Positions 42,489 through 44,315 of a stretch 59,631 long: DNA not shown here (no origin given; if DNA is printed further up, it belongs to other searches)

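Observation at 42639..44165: Actin-fold ATPase interrupted by a ~130-aa double zinc-ribbon module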

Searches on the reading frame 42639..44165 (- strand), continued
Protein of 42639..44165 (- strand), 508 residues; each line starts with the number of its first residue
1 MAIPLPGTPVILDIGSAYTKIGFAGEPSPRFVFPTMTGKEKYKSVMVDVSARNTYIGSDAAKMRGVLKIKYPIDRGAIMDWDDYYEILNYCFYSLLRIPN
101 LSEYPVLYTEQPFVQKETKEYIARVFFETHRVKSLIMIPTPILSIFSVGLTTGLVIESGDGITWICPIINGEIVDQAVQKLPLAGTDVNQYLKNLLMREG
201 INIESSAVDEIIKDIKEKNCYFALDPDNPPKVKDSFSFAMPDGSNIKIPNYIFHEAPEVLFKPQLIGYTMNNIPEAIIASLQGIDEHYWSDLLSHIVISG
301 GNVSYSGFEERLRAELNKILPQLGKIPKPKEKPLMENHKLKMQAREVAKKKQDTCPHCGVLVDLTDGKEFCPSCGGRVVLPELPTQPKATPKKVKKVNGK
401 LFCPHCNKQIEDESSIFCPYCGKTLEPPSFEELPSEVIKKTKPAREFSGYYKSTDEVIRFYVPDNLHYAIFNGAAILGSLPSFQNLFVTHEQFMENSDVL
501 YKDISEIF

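Call 5: find_homologous_proteins(query=window:42639-44165:-, max_evalue=1e-10)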
Query window:42639-44165:- (508 aa): 303 proteins with E <= 1e-10 among 8000 candidates; the best 120 are listed.
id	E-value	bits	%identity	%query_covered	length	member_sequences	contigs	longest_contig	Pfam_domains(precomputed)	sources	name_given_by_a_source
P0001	0.0e+0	1077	90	100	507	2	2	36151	PF13240.12,PF12773.14,PF24460.2,PF13248.12,PF00022.26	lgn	-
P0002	0.0e+0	1054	89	100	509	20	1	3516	PF13240.12,PF12773.14,PF24460.2,PF13248.12,PF00022.26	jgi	jgi:actin-related protein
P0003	2.7e-278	942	78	100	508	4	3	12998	PF12773.14,PF24460.2,PF00022.26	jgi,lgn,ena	jgi:centractin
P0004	4.9e-274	928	77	100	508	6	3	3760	PF18912.7,PF13240.12,PF12773.14,PF24460.2,PF00022.26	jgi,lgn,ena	-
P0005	4.5e-273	925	76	100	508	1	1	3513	PF13240.12,PF12773.14,PF24460.2,PF00022.26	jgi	jgi:centractin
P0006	1.2e-271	920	78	98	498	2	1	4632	PF18912.7,PF13240.12,PF12773.14,PF24460.2,PF00022.26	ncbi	ncbi:MAG: zinc ribbon domain-containing protein, partial [Candidatus Hodarchaeota archaeon]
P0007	3.5e-266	902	75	100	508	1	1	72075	PF12773.14,PF00022.26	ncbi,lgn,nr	ncbi:MAG: hypothetical protein EAX91_08015 [Candidatus Lokiarchaeota archaeon]|nr:hypothetical prote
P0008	6.9e-266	901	74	100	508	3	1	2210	PF13240.12,PF12773.14,PF24460.2,PF13248.12,PF00022.26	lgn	-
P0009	1.6e-265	900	75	100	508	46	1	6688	PF12773.14,PF24460.2,PF13248.12,PF00022.26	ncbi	-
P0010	1.9e-265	899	75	100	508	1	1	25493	PF18912.7,PF13240.12,PF12773.14,PF24460.2,PF13248.12,PF00022.26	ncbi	-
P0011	2.3e-265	899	74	100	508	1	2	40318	PF13240.12,PF12773.14,PF00022.26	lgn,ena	-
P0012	3.6e-265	898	74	100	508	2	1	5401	PF18912.7,PF13240.12,PF12773.14,PF24460.2,PF13248.12,PF00022.26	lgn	-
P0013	1.8e-264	896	75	100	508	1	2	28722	PF18912.7,PF13240.12,PF12773.14,PF24460.2,PF13248.12,PF00022.26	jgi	-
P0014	2.2e-264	896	75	100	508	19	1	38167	PF18912.7,PF13240.12,PF12773.14,PF24460.2,PF13248.12,PF00022.26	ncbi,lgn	ncbi:MAG: zinc ribbon domain-containing protein [Promethearchaeota archaeon]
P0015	3.3e-264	895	76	100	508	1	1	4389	PF18912.7,PF12773.14,PF24460.2,PF13248.12,PF00022.26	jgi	jgi:actin-related protein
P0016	9.2e-264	894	74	100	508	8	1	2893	PF18912.7,PF12773.14,PF24460.2,PF13248.12,PF00022.26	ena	-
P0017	1.9e-263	893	74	100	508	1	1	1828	PF13240.12,PF12773.14,PF24460.2,PF13248.12,PF00022.26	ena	-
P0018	8.5e-263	891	74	100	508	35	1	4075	PF12773.14,PF24460.2,PF00022.26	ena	-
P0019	5.1e-262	888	75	100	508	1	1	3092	PF18912.7,PF12773.14,PF24460.2,PF13248.12,PF00022.26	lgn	-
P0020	9.7e-262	887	74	100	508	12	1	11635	PF12773.14,PF24460.2,PF13248.12,PF00022.26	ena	-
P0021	1.0e-261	887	73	100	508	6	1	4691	PF13240.12,PF12773.14,PF24460.2,PF13248.12,PF00022.26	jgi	jgi:actin-related protein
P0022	2.6e-261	886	74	100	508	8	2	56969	PF12773.14,PF24460.2,PF13248.12,PF00022.26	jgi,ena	-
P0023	2.7e-261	886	74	100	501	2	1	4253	PF12773.14,PF00022.26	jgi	jgi:actin-related protein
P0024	3.1e-261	886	75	100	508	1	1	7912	PF12773.14,PF24460.2,PF13248.12,PF00022.26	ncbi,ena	-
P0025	4.3e-261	885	74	100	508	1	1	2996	PF12773.14,PF13248.12,PF00022.26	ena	-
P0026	1.3e-260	883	73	100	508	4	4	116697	PF18912.7,PF13240.12,PF12773.14,PF24460.2,PF13248.12,PF00022.26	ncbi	ncbi:MAG: zinc ribbon domain-containing protein [Candidatus Hodarchaeota archaeon]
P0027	1.6e-260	883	74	100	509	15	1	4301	PF12773.14,PF24460.2,PF00022.26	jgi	-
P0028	1.2e-259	880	74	100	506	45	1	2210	PF12773.14,PF17032.11,PF13248.12,PF00022.26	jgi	-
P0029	1.5e-259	880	73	100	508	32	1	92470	PF12773.14,PF24460.2,PF13248.12,PF00022.26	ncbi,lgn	-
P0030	3.8e-259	879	73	100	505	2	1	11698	PF12773.14,PF13248.12,PF00022.26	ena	-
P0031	4.3e-259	878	74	100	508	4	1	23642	PF12773.14,PF13248.12,PF00022.26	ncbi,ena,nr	ncbi:MAG: zinc ribbon domain-containing protein [Candidatus Lokiarchaeota archaeon]|nr:zinc ribbon d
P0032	8.0e-259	878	74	100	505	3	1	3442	PF12773.14,PF24460.2,PF13248.12,PF00022.26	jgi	jgi:actin-related protein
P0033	1.9e-258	876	73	100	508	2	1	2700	PF08274.18,PF12773.14,PF00022.26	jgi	-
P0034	4.4e-258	875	73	100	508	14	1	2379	PF12773.14,PF24460.2,PF00022.26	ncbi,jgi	ncbi:MAG: double zinc ribbon domain-containing protein [Promethearchaeota archaeon]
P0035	1.6e-257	873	73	99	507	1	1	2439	PF12773.14,PF24460.2,PF13248.12,PF00022.26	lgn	-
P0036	5.9e-257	871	71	100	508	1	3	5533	PF13240.12,PF12773.14,PF17032.11,PF24460.2,PF00022.26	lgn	-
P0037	2.8e-256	869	73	100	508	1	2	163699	PF12773.14,PF24460.2,PF13248.12,PF00022.26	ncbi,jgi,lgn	-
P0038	5.0e-256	868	73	100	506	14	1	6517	PF12773.14,PF17032.11,PF13248.12,PF00022.26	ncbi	-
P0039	2.3e-255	866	73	100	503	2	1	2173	PF12773.14,PF13248.12,PF00022.26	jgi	jgi:actin-related protein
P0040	3.9e-255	865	72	100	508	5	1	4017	PF12773.14,PF24460.2,PF13248.12,PF00022.26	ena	-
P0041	5.7e-255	865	72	100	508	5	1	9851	PF18912.7,PF13240.12,PF12773.14,PF24460.2,PF13248.12,PF00022.26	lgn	-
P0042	1.4e-254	864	71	100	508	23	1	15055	PF08772.17,PF13240.12,PF12773.14,PF24460.2,PF13248.12,PF00022.26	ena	-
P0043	2.5e-253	859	71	100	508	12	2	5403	PF08772.17,PF18912.7,PF13240.12,PF12773.14,PF17032.11,PF24460.2,PF13248.12,PF00022.26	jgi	jgi:actin-related protein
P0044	4.6e-252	855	72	100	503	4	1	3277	PF26443.1,PF13240.12,PF12773.14,PF17032.11,PF13248.12,PF00022.26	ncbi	ncbi:MAG: hypothetical protein ACFE9R_15490 [Candidatus Hermodarchaeota archaeon]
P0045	3.5e-251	852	71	100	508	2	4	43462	PF08772.17,PF13240.12,PF12773.14,PF17032.11,PF24460.2,PF13248.12,PF00022.26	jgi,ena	-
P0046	9.5e-248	841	70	100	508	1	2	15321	PF13240.12,PF12773.14,PF17032.11,PF03884.21,PF24460.2,PF13248.12,PF00022.26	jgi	jgi:actin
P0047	3.3e-246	836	72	95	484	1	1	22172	PF08772.17,PF13240.12,PF12773.14,PF13248.12,PF00022.26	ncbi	ncbi:MAG: double zinc ribbon domain-containing protein, partial [Promethearchaeota archaeon]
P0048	8.2e-240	815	68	100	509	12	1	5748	PF13240.12,PF12773.14,PF07191.18,PF24460.2,PF00022.26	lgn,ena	-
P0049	3.2e-232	790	65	100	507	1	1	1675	PF08772.17,PF12773.14,PF13248.12,PF00022.26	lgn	-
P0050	4.0e-231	786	66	100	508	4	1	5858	PF08772.17,PF13240.12,PF12773.14,PF24460.2,PF13248.12,PF00022.26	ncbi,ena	-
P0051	2.1e-229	781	66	100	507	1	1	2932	PF12773.14,PF00022.26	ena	-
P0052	3.5e-229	780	65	100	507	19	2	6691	PF13240.12,PF12773.14,PF13248.12,PF00022.26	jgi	-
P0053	4.9e-229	779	64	100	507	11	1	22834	PF08772.17,PF13240.12,PF12773.14,PF13248.12,PF00022.26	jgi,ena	-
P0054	1.5e-228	778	71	91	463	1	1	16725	PF00022.26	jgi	-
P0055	1.6e-228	778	66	100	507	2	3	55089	PF12773.14,PF24460.2,PF13248.12,PF00022.26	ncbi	ncbi:MAG: zinc ribbon domain-containing protein [Promethearchaeota archaeon]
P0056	2.4e-228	777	66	100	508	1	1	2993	PF08772.17,PF13240.12,PF12773.14,PF24460.2,PF13248.12,PF00022.26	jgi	-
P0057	2.5e-228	777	63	100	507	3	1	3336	PF13240.12,PF12773.14,PF24460.2,PF13248.12,PF00022.26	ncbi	ncbi:MAG: zinc ribbon domain-containing protein [Candidatus Heimdallarchaeota archaeon]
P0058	5.4e-228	776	65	100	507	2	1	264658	PF12773.14,PF13248.12,PF00022.26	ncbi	ncbi:MAG: hypothetical protein ACFE9V_07060 [Candidatus Hodarchaeota archaeon]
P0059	1.0e-227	775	66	100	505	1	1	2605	PF13240.12,PF12773.14,PF24460.2,PF13248.12,PF00022.26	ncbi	ncbi:MAG: zinc ribbon domain-containing protein [Candidatus Hodarchaeota archaeon]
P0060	1.1e-227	775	67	100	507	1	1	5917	PF18912.7,PF12773.14,PF24460.2,PF13248.12,PF00022.26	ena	-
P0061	1.8e-227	774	65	100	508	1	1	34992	PF12773.14,PF24460.2,PF13248.12,PF00022.26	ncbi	ncbi:MAG: hypothetical protein ACFFA6_00775 [Promethearchaeota archaeon]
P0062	3.0e-227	773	65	100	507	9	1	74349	PF12773.14,PF00022.26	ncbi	ncbi:MAG: hypothetical protein ACFFBC_01215 [Promethearchaeota archaeon]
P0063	3.3e-227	773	65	100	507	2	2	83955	PF12773.14,PF13248.12,PF00022.26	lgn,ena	-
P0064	4.7e-227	773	66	100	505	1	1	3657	PF13240.12,PF12773.14,PF24460.2,PF13248.12,PF00022.26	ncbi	-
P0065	6.0e-227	772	65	100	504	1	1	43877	PF13240.12,PF12773.14,PF24460.2,PF13248.12,PF00022.26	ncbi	-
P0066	7.8e-227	772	67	100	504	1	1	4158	PF12773.14,PF13248.12,PF00022.26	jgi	jgi:actin-related protein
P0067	2.3e-226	770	65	100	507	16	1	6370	PF12773.14,PF24460.2,PF13248.12,PF00022.26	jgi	jgi:actin-related protein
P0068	3.9e-226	770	65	100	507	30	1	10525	PF13240.12,PF12773.14,PF24460.2,PF13248.12,PF00022.26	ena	-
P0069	2.0e-225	767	64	100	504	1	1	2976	PF12773.14,PF24460.2,PF13248.12,PF00022.26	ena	-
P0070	3.1e-225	767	71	90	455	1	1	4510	PF08772.17,PF13240.12,PF12773.14,PF24460.2,PF13248.12,PF00022.26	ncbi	ncbi:MAG: zinc-ribbon domain-containing protein, partial [Promethearchaeota archaeon]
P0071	4.1e-225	766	65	100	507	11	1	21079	PF12773.14,PF24460.2,PF13248.12,PF00022.26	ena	-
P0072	6.6e-225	766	66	100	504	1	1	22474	PF13240.12,PF12773.14,PF24460.2,PF13248.12,PF00022.26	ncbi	ncbi:MAG: zinc ribbon domain-containing protein [Promethearchaeota archaeon]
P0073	6.6e-225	766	64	100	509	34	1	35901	PF13240.12,PF12773.14,PF24460.2,PF13248.12,PF00022.26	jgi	-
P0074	7.7e-225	765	64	100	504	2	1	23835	PF13240.12,PF12773.14,PF24460.2,PF13248.12,PF00022.26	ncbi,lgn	ncbi:MAG: zinc ribbon domain-containing protein [Promethearchaeota archaeon]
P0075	2.0e-224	764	65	100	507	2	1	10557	PF18912.7,PF13240.12,PF12773.14,PF24460.2,PF13248.12,PF00022.26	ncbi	-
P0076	2.2e-224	764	65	99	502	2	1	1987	PF12773.14,PF00022.26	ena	-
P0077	2.6e-224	764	64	100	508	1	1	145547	PF08772.17,PF13240.12,PF12773.14,PF24460.2,PF13248.12,PF00022.26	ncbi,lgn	ncbi:MAG: zinc ribbon domain-containing protein [Promethearchaeota archaeon]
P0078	3.4e-224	763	65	100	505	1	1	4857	PF13240.12,PF12773.14,PF24463.2,PF24460.2,PF13248.12,PF00022.26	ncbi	ncbi:MAG: hypothetical protein ACFE9T_15405 [Promethearchaeota archaeon]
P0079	8.9e-224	762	65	97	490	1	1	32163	PF12773.14,PF24460.2,PF13248.12,PF00022.26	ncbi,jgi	ncbi:MAG: hypothetical protein ACXAEX_06930 [Promethearchaeota archaeon]|jgi:actin-related protein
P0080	1.6e-223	761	63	100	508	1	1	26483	PF13240.12,PF12773.14,PF24460.2,PF13248.12,PF00022.26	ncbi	ncbi:MAG: hypothetical protein ACFFAH_03685 [Promethearchaeota archaeon]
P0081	1.8e-223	761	64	100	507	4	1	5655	PF13240.12,PF12773.14,PF24460.2,PF00022.26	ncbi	ncbi:MAG: hypothetical protein ACFFBI_10145 [Promethearchaeota archaeon]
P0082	2.1e-223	761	64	100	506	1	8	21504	PF18912.7,PF12773.14,PF24460.2,PF13248.12,PF00022.26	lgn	-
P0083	3.0e-223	760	65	100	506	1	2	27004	PF13240.12,PF12773.14,PF24460.2,PF13248.12,PF00022.26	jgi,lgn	jgi:actin-related protein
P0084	3.2e-223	760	65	100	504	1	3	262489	PF18912.7,PF12773.14,PF13248.12,PF00022.26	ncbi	ncbi:MAG: hypothetical protein ACFE9Q_06735 [Candidatus Hodarchaeota archaeon]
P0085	3.7e-223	760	65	100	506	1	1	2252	PF13240.12,PF12773.14,PF24460.2,PF13248.12,PF00022.26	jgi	jgi:actin-related protein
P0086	3.9e-223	760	64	100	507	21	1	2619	PF18912.7,PF13240.12,PF12773.14,PF24460.2,PF13248.12,PF00022.26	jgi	-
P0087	4.9e-223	759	63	100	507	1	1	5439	PF08772.17,PF13240.12,PF12773.14,PF24460.2,PF13248.12,PF00022.26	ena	-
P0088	1.3e-222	758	63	100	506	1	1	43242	PF13240.12,PF12773.14,PF13248.12,PF00022.26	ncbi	-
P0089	1.5e-222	758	65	100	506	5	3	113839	PF18912.7,PF13240.12,PF12773.14,PF24460.2,PF13248.12,PF00022.26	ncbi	ncbi:MAG: zinc ribbon domain-containing protein [Promethearchaeota archaeon]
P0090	3.2e-222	757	65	100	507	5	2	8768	PF13240.12,PF12773.14,PF24460.2,PF13248.12,PF00022.26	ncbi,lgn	ncbi:MAG: hypothetical protein ACFFB6_11410 [Promethearchaeota archaeon]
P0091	4.6e-222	756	64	100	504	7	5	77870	PF12773.14,PF24460.2,PF13248.12,PF00022.26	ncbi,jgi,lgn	-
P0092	7.3e-222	756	65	100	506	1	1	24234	PF13240.12,PF12773.14,PF24460.2,PF13248.12,PF00022.26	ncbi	ncbi:MAG: zinc ribbon domain-containing protein [Candidatus Hermodarchaeota archaeon]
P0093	9.0e-222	755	64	100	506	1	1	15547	PF18912.7,PF13240.12,PF12773.14,PF24460.2,PF13248.12,PF00022.26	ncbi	-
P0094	1.2e-221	755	65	100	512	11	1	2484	PF12773.14,PF24460.2,PF13248.12,PF00022.26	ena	-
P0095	3.0e-221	754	65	100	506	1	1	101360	PF13240.12,PF12773.14,PF24460.2,PF13248.12,PF00022.26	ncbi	ncbi:MAG: hypothetical protein ACFFA4_04885 [Promethearchaeota archaeon]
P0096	3.4e-221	753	65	100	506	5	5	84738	PF13240.12,PF12773.14,PF24460.2,PF13248.12,PF00022.26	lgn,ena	-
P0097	9.0e-221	752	65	100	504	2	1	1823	PF13240.12,PF12773.14,PF24460.2,PF13248.12,PF00022.26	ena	-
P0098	1.0e-220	752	65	100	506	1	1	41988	PF13240.12,PF12773.14,PF24460.2,PF13248.12,PF00022.26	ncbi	-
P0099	1.0e-220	752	65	100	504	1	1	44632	PF13240.12,PF12773.14,PF24460.2,PF13248.12,PF00022.26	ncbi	ncbi:MAG: zinc ribbon domain-containing protein [Candidatus Thorarchaeota archaeon]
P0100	2.0e-220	751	62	100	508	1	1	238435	PF12773.14,PF13248.12,PF00022.26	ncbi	ncbi:MAG: hypothetical protein ACFE8A_04020 [Candidatus Hodarchaeota archaeon]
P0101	4.6e-220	750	62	100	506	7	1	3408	PF08772.17,PF12773.14,PF24460.2,PF13248.12,PF00022.26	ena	-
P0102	4.9e-220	750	62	100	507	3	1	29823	PF13240.12,PF12773.14,PF24460.2,PF13248.12,PF00022.26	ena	-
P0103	5.2e-220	750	64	100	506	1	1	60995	PF13240.12,PF12773.14,PF24460.2,PF13248.12,PF00022.26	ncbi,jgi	ncbi:MAG: hypothetical protein ACXAC5_10915 [Promethearchaeota archaeon]|jgi:actin-related protein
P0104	5.2e-220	750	64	100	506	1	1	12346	PF13240.12,PF12773.14,PF24460.2,PF13248.12,PF00022.26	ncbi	-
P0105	5.6e-220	749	65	100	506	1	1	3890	PF18912.7,PF13240.12,PF12773.14,PF24460.2,PF13248.12,PF00022.26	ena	-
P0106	7.9e-220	749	65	100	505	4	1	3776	PF13240.12,PF12773.14,PF24460.2,PF13248.12,PF00022.26,PF08271.18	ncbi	ncbi:MAG: zinc ribbon domain-containing protein, partial [Candidatus Thorarchaeota archaeon]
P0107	8.6e-220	749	64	100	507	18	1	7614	PF12773.14,PF24460.2,PF13248.12,PF00022.26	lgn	-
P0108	9.6e-220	749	64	100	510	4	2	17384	PF18912.7,PF13240.12,PF12773.14,PF23455.2,PF24460.2,PF13248.12,PF00022.26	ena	-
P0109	1.3e-219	748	64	100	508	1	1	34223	PF12773.14,PF24460.2,PF13248.12,PF00022.26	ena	-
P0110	1.9e-219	748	63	100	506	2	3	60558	PF08772.17,PF13240.12,PF12773.14,PF00022.26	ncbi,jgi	ncbi:MAG: double zinc ribbon domain-containing protein [Promethearchaeota archaeon]|jgi:centractin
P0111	2.2e-219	747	63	100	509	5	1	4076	PF12773.14,PF24460.2,PF13248.12,PF00022.26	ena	-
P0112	2.3e-219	747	63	100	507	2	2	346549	PF13240.12,PF12773.14,PF24460.2,PF13248.12,PF00022.26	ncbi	ncbi:MAG: zinc ribbon domain-containing protein [Promethearchaeota archaeon]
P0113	2.9e-219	747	64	100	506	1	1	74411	PF13240.12,PF12773.14,PF24460.2,PF13248.12,PF00022.26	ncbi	-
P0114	9.0e-219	745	63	100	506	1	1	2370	PF12773.14,PF24460.2,PF13248.12,PF00022.26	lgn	-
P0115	1.4e-218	745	63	100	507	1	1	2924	PF13240.12,PF12773.14,PF24460.2,PF13248.12,PF00022.26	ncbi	ncbi:MAG: zinc ribbon domain-containing protein [Candidatus Odinarchaeota archaeon]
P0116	1.6e-218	745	61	100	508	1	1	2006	PF13240.12,PF12773.14,PF13248.12,PF00022.26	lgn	-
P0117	2.1e-218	744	63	100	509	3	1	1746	PF12773.14,PF24460.2,PF13248.12,PF00022.26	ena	-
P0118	4.4e-218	743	64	100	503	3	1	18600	PF13240.12,PF12773.14,PF24460.2,PF13248.12,PF00022.26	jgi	jgi:actin-related protein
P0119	9.4e-218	742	64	100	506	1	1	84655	PF13240.12,PF12773.14,PF24460.2,PF13248.12,PF00022.26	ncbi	-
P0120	1.9e-217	741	64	100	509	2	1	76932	PF18912.7,PF12773.14,PF24460.2,PF13248.12,PF00022.26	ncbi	ncbi:MAG: zinc ribbon domain-containing protein [Promethearchaeota archaeon]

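Call 14: find_related_loci(query=A1, collection=genome_contigs, flank=7000)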
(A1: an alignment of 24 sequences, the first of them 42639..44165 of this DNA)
Query A1 (508 aa) in genome_contigs; peptide patterns used: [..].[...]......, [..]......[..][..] (x = any residue, [..] = any of these).
137 stretches matched a pattern; 119 encode a relative of the query (tblastn E <= 1e-3); the best 80 are kept; 80 distinct loci.
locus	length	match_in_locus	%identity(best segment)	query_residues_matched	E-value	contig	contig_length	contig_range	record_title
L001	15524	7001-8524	91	1-508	0e+0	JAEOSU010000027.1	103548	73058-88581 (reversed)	MAG: Promethearchaeota archaeon isolate YT_039 k127_10205139, whole genome shotgun sequence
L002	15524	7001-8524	88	1-508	0e+0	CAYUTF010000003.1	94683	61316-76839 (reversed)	MAG TPA_asm: uncultured archaeon isolate binchicken_co196_315 genome assembly, contig: NODE_146_length_94683_cov_15.8234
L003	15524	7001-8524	78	1-508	0e+0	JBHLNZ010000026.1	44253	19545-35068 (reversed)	MAG: Promethearchaeota archaeon isolate DZ2S.411 DZ2S.411@2183, whole genome shotgun sequence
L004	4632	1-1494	78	11-508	0e+0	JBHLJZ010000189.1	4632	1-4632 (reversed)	MAG: Candidatus Hodarchaeota archaeon isolate DZ1B.201 DZ1B.201@88579, whole genome shotgun sequence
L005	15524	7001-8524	74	1-508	0e+0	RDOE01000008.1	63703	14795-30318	MAG: Promethearchaeota archaeon isolate SZ_4_bin8.338 NODE_8_length_63703_cov_2.948370, whole genome shotgun sequence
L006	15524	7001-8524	75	1-508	0e+0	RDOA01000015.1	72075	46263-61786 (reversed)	MAG: Promethearchaeota archaeon isolate DZG_bin1.240 NODE_15_length_72075_cov_22.447284, whole genome shotgun sequence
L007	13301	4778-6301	74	1-508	0e+0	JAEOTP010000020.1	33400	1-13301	MAG: Promethearchaeota archaeon isolate YT2_053 k127_6693750, whole genome shotgun sequence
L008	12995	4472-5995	76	1-508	0e+0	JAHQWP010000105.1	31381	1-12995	MAG: Promethearchaeia archaeon isolate ABR11 NODE_299_length_31381_cov_5, whole genome shotgun sequence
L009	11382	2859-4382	75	1-508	0e+0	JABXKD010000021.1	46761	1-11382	MAG: Promethearchaeota archaeon isolate Hel_238_bin105 NODE_21_length_46761_cov_25.411426, whole genome shotgun sequence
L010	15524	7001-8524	75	1-508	0e+0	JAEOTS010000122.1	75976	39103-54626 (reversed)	MAG: Promethearchaeota archaeon isolate YT5_023 k127_32893445, whole genome shotgun sequence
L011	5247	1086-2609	74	1-508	0e+0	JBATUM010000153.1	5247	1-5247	MAG: Promethearchaeia archaeon isolate MFD12951_ilm_asm_bin5 k127_75412, whole genome shotgun sequence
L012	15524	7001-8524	75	1-508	0e+0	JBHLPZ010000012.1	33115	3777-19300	MAG: Candidatus Odinarchaeota archaeon isolate H3B.4 H3B.4@2379, whole genome shotgun sequence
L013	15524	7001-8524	74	1-508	0e+0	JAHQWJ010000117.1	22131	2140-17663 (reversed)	MAG: Promethearchaeia archaeon isolate ABR04 NODE_477_length_22131_cov_21, whole genome shotgun sequence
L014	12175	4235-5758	74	1-508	0e+0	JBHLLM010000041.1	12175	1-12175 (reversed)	MAG: Candidatus Hermodarchaeota archaeon isolate DZ1M.447 DZ1M.447@21287, whole genome shotgun sequence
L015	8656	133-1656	74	1-508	0e+0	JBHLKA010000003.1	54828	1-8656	MAG: Candidatus Hodarchaeota archaeon isolate DZ1B.205 DZ1B.205@1086, whole genome shotgun sequence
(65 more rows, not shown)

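Call 17: search_protein_representatives(protein=window:42639-44165:-)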
Query: 508 residues. Proteins with E-value up to 0.001 (for the whole library): 12893; up to 1e-10: 6489; up to 1e-30: 1412. The best 150 are listed.
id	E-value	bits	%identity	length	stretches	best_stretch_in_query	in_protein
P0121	8.2e-193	658.1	57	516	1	6-507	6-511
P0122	1.3e-134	466.1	49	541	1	10-508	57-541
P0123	3.7e-126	438.2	45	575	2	6-429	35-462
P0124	6.0e-116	404.5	49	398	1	9-376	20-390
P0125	8.8e-98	344.6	41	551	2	10-432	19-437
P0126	1.6e-97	343.7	43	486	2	6-393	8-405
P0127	5.2e-93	328.8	42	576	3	11-349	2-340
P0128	6.6e-89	315.3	31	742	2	10-322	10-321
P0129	9.5e-89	314.8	34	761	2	10-317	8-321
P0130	1.8e-83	297.4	39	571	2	10-301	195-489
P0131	1.6e-79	284.4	33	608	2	8-322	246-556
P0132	3.5e-78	279.9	29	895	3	8-326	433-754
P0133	8.5e-70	252.2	48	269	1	9-264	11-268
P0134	1.3e-69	251.7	35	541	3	64-316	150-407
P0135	2.6e-69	250.6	45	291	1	224-508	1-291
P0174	6.9e-61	222.8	38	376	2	9-320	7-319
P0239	1.0e-53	199.2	38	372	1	7-322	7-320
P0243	1.3e-53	198.8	36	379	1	8-322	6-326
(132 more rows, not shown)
